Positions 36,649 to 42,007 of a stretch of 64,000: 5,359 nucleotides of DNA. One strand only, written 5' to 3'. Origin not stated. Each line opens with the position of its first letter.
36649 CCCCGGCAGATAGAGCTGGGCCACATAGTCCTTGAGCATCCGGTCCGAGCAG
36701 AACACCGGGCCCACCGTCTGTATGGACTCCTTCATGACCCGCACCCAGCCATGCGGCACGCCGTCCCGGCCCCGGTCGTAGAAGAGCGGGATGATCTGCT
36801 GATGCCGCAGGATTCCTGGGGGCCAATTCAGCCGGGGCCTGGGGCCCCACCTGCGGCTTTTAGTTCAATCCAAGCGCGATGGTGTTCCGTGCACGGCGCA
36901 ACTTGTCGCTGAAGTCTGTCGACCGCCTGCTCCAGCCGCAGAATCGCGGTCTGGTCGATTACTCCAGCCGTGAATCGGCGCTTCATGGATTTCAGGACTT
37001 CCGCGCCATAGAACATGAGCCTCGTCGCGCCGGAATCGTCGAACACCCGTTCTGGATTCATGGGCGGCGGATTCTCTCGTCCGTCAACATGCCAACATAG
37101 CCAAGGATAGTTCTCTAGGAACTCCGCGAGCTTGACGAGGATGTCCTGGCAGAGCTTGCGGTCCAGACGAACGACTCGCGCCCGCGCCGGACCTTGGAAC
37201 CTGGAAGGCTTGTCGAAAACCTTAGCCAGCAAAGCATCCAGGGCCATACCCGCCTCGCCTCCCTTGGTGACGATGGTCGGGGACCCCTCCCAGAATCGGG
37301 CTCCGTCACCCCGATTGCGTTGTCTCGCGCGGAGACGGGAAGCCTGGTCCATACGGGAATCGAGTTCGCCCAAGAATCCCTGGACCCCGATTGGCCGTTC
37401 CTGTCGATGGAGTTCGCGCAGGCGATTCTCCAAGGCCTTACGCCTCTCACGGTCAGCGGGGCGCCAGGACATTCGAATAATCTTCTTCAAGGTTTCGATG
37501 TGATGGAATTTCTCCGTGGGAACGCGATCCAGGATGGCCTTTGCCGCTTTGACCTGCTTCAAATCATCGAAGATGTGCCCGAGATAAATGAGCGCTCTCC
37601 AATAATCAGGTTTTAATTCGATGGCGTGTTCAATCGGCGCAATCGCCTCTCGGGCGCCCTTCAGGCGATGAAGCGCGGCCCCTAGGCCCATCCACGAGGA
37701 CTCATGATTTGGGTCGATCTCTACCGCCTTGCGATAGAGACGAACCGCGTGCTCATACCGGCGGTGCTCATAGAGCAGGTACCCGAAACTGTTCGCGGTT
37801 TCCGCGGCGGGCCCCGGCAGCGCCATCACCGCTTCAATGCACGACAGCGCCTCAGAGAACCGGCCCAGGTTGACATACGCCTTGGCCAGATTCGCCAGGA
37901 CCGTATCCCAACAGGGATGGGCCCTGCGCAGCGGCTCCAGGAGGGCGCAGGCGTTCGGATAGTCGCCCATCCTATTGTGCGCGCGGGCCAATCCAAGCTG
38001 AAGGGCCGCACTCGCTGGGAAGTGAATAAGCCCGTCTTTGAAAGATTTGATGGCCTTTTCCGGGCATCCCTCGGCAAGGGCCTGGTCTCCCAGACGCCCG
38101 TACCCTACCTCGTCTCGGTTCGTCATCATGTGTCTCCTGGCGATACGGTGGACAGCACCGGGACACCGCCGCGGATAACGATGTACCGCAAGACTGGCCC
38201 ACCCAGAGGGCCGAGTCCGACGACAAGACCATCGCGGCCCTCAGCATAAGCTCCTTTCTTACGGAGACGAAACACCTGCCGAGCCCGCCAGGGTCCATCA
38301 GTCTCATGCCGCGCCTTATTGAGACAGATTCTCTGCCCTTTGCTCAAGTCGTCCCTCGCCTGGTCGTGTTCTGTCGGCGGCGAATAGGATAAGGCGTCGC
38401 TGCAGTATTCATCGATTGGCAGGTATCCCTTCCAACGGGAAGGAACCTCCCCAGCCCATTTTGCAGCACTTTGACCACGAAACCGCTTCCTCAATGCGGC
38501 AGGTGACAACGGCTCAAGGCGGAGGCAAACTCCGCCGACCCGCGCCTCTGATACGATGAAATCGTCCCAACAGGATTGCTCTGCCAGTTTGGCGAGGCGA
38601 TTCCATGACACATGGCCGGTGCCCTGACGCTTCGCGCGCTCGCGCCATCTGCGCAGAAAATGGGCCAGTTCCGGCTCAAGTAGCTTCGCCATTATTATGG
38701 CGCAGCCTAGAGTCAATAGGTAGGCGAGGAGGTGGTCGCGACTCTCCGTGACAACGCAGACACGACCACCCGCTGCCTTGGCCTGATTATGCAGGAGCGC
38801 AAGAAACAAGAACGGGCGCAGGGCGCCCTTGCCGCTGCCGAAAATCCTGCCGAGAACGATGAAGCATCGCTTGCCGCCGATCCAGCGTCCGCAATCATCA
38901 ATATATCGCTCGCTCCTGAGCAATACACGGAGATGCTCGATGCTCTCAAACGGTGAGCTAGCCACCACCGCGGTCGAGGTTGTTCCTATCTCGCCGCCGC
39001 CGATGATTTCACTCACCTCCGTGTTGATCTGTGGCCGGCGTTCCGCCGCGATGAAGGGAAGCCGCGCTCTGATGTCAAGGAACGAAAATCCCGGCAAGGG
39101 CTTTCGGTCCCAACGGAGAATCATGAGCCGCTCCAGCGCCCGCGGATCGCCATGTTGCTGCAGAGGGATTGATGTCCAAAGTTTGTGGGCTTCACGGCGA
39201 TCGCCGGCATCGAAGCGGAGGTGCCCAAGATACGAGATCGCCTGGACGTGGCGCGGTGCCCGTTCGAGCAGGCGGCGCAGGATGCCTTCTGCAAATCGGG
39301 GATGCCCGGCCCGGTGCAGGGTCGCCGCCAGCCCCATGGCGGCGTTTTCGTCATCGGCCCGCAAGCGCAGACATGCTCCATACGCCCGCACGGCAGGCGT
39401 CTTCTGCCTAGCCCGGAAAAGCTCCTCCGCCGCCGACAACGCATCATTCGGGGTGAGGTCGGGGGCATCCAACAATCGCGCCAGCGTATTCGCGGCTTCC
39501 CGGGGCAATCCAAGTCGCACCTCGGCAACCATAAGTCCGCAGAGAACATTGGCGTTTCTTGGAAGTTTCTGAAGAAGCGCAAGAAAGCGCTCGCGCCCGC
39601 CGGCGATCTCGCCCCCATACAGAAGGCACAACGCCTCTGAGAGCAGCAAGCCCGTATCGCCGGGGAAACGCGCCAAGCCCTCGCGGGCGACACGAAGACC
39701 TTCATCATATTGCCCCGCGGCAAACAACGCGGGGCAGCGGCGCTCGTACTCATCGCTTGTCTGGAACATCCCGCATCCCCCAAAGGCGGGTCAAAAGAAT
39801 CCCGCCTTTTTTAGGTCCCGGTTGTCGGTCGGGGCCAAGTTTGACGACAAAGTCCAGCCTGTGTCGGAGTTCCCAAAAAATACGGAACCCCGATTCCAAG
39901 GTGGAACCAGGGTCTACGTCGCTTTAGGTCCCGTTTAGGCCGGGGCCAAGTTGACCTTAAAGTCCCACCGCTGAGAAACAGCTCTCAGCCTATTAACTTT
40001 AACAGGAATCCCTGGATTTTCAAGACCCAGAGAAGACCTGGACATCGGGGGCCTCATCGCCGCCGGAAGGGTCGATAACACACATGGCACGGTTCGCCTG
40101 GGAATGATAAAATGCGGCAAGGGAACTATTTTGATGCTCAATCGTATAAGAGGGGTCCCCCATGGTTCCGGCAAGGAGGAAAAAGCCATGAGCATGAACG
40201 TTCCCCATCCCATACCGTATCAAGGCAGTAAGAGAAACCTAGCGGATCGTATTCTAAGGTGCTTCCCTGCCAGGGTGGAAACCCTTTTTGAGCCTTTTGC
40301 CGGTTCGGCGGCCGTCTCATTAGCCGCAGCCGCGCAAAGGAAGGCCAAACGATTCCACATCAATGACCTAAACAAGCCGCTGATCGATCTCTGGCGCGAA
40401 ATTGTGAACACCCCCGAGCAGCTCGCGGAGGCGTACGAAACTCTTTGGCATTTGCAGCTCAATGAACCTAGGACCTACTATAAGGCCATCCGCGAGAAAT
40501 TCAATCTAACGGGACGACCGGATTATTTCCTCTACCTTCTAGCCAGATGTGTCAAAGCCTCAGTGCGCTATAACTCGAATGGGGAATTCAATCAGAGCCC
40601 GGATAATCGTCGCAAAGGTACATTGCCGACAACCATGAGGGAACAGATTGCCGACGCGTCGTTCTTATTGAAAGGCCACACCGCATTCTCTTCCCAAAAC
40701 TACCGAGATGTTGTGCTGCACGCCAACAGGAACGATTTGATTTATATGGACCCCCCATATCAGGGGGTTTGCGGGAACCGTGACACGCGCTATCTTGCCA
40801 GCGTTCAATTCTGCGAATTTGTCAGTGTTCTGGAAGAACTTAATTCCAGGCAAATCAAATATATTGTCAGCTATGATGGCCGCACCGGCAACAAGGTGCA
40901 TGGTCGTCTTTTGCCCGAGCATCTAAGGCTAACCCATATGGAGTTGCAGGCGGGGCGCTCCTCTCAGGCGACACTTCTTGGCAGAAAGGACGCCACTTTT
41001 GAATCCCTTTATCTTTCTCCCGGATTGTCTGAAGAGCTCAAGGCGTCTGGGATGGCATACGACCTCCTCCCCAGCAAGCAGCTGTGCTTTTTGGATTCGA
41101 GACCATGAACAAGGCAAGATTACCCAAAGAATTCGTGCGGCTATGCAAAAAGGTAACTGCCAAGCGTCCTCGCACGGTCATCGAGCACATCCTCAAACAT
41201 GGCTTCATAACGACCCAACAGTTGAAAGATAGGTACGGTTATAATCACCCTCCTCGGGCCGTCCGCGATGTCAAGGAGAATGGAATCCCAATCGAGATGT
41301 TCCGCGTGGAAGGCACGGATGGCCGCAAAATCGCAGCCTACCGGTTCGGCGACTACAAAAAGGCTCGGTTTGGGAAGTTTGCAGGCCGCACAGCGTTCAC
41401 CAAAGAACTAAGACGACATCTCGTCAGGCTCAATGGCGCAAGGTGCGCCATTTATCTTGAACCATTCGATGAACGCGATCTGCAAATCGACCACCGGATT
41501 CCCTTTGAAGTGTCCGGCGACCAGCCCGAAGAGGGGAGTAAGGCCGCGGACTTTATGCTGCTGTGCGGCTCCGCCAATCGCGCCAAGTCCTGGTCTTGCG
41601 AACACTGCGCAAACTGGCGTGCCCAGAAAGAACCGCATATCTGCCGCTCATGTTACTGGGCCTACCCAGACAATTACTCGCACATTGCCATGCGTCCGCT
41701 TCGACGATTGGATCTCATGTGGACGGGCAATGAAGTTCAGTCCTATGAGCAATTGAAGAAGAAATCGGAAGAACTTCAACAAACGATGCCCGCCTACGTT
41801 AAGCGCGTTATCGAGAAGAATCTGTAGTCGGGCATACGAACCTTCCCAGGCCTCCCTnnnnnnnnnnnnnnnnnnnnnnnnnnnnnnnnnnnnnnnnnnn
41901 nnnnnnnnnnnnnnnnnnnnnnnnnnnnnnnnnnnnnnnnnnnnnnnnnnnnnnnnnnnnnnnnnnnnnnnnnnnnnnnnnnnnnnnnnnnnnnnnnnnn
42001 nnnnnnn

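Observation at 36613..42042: Genomic island integrated at the 3' end of glgP, flanked by 185-bp direct repeats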

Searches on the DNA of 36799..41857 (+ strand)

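Call 47: search_dna_similar(query=window:36799-41857:+, collection=plasmids, mode=distant, max_rows=10)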
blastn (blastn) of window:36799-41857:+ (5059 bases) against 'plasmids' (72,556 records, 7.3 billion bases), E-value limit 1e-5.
No match.

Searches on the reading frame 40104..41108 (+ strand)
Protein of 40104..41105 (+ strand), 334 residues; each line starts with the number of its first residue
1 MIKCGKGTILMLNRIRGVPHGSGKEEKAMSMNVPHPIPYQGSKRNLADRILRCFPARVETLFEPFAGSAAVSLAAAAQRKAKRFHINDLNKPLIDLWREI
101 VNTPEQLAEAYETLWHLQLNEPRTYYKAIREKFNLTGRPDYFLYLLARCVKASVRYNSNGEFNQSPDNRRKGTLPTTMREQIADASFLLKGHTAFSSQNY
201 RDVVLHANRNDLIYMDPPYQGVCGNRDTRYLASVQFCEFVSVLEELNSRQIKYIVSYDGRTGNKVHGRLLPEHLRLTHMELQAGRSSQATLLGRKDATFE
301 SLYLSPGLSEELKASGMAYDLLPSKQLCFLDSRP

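Call 10: search_protein_families(library=pfam, proteins=[window:40104-41105:+], max_evalue=0.01)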
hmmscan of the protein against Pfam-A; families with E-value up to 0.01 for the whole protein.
window:40104-41105:+ (334 aa): 2 families
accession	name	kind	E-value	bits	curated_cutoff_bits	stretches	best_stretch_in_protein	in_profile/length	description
PF02086.21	MethyltransfD12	-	3.5e-38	132.2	22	1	39-263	1-231/253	D12 class N6 adenine-specific DNA methyltransferase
PF03602.21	Cons_hypoth95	-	0.00025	21.2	24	0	203-233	104-138/182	Conserved hypothetical protein 95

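Call 16: find_encoding_contigs(protein=window:40188-41108:+, flank=10000, max_places=10)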
Protein window:40188-41108:+ (306 aa): 4 contigs read that carry it; 4 places shown.
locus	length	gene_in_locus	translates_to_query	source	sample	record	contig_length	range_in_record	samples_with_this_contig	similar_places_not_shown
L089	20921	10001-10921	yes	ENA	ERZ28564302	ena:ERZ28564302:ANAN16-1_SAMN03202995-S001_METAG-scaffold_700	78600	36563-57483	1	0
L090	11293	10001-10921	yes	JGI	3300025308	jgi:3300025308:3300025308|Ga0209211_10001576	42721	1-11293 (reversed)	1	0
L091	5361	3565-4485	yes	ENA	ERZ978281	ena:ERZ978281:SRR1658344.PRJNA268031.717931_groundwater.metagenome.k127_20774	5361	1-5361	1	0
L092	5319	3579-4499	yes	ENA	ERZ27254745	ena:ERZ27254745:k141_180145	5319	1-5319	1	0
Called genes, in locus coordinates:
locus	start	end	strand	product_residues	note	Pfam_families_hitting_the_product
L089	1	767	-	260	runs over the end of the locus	PF00528:BPD_transp_1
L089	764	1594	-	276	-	PF00528:BPD_transp_1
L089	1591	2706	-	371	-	PF00005:ABC_tran, PF13304:AAA_21 (faint), PF08402:TOBE_2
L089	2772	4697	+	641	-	PF03169:OPT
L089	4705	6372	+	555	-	PF00072:Response_reg, PF00437:T2SSE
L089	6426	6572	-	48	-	-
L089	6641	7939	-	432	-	PF00515:TPR_1 (faint), PF07719:TPR_2 (faint), PF13181:TPR_8 (faint), PF13424:TPR_12 (faint), PF13428:TPR_14 (faint), PF14559:TPR_19 (weak), PF13432:TPR_16 (weak), PF13414:TPR_11 (weak), +7 more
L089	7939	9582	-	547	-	PF13428:TPR_14 (faint), PF14559:TPR_19 (faint), PF23914:TPR_CcmH_CycH (weak)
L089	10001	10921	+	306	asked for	PF02086:MethyltransfD12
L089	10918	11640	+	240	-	-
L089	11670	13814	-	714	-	PF11897:DUF3417, PF00343:Phosphorylase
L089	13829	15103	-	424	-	PF01595:CNNM, PF00571:CBS (weak), PF02080:TrkA_C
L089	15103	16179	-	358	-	PF01368:DHH, PF02272:DHHA1 (weak)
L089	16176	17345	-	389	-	PF19293:CdaA_N, PF02457:DAC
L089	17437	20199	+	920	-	PF00330:Aconitase, PF00694:Aconitase_C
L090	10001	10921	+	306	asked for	PF02086:MethyltransfD12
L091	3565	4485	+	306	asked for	PF02086:MethyltransfD12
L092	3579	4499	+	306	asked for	PF02086:MethyltransfD12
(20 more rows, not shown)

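Call 20: search_protein_families(library=ncbifam, proteins=[window:40188-41105:+], max_evalue=0.01)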
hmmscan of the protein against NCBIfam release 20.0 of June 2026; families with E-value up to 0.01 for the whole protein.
window:40188-41105:+ (306 aa): 2 families
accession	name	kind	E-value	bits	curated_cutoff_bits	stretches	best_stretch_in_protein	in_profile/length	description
TIGR00571.1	dam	subfamily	1.6e-37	129.6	114.85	1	9-230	5-227/267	Dam family site-specific DNA-(adenine-N6)-methyltransferase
NF008152.0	PRK10904.1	equivalog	1.8e-18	66.9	441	1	11-197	10-190/271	adenine-specific DNA-methyltransferase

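Call 21: search_protein_families(library=padloc, proteins=[window:40188-41105:+], max_evalue=0.01)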
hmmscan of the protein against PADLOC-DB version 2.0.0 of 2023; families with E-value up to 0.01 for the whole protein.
window:40188-41105:+ (306 aa): 25 families
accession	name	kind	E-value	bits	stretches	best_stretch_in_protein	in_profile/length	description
PDLC03341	MTase_II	-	2.5e-81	271.6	1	4-285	14-296/316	Type II methyltransferase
PDLC03302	MTase_II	-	1.1e-42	144.7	1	3-275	357-623/626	Type II methyltransferase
PDLC03294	MTase_II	-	1.3e-37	127.9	1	9-228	8-228/272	Type II methyltransferase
PDLC03729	oMTase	-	1.7e-24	84.8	1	11-228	10-226/275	orphan methyltransferase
PDLC03264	MTase_II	-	6.1e-23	79.5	1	7-228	13-234/306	Type II methyltransferase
PDLC03383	MTase_II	-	2.6e-21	74.3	1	4-228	17-259/318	Type II methyltransferase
PDLC03735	oMTase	-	2.9e-18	64.3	1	11-228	13-239/284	orphan methyltransferase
PDLC03247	MTase_II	-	8.8e-18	62.5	1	7-230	4-223/282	Type II methyltransferase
PDLC03287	MTase_II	-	1.4e-17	61.8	1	6-229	364-593/646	Type II methyltransferase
PDLC04018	PD-Lambda-5_B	-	3.8e-16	57.2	2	5-84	4-86/291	-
PDLC03261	MTase_II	-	2.1e-13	47.5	1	10-210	29-222/643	Type II methyltransferase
PDLC03266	MTase_II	-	5.4e-13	47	1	11-194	20-200/285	Type II methyltransferase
PDLC03290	MTase_II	-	1.6e-09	35.5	1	5-232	4-239/292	Type II methyltransferase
PDLC03722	oMTase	-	3.9e-09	34.7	1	9-228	5-210/259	orphan methyltransferase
PDLC03358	MTase_II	-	4.8e-08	30.6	1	6-85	5-87/301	Type II methyltransferase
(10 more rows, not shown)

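Call 76: search_solved_structures(query=window:40188-41105:+, max_evalue=0.001)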
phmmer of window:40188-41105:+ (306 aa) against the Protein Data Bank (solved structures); distinct sequences matched with E-value up to 0.001: 10.
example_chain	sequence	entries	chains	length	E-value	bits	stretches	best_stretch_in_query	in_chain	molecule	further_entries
2g1p_A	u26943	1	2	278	1.3e-12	50.9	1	11-202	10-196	DNA adenine methylase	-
4rtj_A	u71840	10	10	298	1.6e-12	50.5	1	11-202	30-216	DNA adenine methylase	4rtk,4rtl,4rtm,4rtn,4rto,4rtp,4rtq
4gol_D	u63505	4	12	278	3.4e-12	49.5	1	11-202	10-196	DNA adenine methylase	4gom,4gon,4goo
4gbe_D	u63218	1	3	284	3.7e-12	49.4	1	11-202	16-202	DNA adenine methylase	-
2ore_D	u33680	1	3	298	4.3e-12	49.2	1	11-202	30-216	DNA adenine methylase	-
2dpm_A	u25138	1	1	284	7.4e-09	38.5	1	11-193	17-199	PROTEIN (ADENINE-SPECIFIC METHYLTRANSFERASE DPNII 1)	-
7m6b_B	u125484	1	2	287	2.9e-08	36.6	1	9-196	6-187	Site-specific DNA-methyltransferase (adenine-specific)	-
1yfj_A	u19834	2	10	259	3.5e-08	36.3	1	9-228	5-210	DNA adenine methylase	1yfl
1q0s_A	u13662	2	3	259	3.6e-08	36.3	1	9-226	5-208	DNA adenine methylase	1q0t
1yf3_A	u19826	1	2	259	6.6e-08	35.4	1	9-228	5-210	DNA adenine methylase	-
